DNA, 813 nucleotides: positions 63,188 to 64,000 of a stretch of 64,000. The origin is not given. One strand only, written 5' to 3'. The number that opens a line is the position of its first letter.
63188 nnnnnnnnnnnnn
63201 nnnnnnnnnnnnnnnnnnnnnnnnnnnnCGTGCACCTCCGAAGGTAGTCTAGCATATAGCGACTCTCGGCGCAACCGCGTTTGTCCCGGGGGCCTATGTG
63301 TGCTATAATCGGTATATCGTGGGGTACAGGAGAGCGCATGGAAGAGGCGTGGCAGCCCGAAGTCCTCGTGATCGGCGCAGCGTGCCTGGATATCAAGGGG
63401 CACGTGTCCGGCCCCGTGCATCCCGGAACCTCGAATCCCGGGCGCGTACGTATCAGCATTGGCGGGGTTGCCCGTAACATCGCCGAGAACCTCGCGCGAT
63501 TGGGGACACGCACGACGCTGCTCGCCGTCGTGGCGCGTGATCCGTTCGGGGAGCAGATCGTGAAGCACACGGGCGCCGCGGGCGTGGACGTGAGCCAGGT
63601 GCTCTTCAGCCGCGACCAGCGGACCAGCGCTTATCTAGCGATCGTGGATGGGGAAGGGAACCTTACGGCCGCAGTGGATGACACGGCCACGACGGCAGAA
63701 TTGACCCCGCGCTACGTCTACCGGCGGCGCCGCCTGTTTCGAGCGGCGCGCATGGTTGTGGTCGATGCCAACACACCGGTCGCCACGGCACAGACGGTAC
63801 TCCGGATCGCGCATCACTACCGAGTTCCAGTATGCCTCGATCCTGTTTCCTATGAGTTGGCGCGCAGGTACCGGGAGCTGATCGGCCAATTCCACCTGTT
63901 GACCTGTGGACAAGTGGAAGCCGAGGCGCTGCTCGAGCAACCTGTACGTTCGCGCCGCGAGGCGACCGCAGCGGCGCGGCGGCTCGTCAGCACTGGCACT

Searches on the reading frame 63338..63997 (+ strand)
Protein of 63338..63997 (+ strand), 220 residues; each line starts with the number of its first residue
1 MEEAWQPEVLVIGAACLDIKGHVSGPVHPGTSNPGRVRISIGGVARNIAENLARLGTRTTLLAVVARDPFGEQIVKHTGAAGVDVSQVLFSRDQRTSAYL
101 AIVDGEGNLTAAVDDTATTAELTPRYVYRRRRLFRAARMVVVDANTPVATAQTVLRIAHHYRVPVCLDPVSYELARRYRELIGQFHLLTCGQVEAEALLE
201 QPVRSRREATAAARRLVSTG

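Call 45: search_protein_families(library=pfam, proteins=[window:63338-63997:+], max_evalue=0.01)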
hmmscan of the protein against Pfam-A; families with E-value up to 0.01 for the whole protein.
window:63338-63997:+ (220 aa): 1 family
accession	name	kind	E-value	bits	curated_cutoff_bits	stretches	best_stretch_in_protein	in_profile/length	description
PF00294.29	PfkB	-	5.2e-29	102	25.8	1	8-219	3-218/302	pfkB family carbohydrate kinase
